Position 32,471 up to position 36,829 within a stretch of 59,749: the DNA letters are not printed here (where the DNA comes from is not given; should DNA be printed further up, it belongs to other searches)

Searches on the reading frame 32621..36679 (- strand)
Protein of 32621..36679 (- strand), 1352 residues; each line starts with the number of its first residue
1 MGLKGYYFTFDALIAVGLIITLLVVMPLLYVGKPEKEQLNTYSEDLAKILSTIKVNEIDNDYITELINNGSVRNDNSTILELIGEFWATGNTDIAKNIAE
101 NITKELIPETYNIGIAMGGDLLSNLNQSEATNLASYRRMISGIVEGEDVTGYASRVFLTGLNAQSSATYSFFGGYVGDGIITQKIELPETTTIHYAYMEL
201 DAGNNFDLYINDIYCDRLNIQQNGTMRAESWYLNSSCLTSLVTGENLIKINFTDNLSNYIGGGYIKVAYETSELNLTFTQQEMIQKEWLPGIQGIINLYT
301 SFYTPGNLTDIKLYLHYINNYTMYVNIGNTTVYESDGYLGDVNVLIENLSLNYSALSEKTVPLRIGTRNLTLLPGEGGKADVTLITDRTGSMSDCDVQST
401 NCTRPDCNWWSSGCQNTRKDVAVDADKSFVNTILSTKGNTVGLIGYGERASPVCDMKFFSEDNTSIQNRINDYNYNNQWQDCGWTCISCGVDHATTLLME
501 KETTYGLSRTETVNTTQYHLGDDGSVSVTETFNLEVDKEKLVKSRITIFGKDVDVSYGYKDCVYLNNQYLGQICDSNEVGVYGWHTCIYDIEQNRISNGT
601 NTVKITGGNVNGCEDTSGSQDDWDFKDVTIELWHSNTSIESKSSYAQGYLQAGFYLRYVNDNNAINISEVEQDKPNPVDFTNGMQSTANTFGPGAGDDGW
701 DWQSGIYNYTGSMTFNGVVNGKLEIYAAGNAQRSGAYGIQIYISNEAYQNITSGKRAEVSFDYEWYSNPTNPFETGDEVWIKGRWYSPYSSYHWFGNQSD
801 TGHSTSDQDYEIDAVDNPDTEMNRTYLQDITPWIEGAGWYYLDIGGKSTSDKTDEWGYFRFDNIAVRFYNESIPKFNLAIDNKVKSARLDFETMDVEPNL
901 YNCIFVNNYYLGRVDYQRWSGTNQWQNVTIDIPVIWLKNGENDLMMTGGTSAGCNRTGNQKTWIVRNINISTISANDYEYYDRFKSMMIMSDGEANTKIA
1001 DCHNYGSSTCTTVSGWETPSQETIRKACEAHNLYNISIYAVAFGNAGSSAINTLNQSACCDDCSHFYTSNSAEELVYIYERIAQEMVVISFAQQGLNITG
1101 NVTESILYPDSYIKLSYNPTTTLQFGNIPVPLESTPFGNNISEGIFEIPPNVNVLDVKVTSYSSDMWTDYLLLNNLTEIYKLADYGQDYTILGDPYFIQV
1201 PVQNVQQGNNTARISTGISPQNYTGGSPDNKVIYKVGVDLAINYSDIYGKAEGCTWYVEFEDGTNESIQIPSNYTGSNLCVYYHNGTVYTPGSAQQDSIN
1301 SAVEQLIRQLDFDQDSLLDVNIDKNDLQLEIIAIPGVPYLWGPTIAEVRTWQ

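Call 11: search_protein_families(library=pfam, proteins=[window:32621-36679:-])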
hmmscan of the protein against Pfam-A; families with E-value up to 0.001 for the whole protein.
window:32621-36679:- (1352 aa): 2 families
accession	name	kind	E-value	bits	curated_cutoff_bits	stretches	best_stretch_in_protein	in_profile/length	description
PF00092.34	VWA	-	0.00023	21.9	23.8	0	1023-1080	119-173/174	von Willebrand factor type A domain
PF13519.12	VWA_2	-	0.0003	21.8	27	0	384-502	3-93/107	von Willebrand factor type A domain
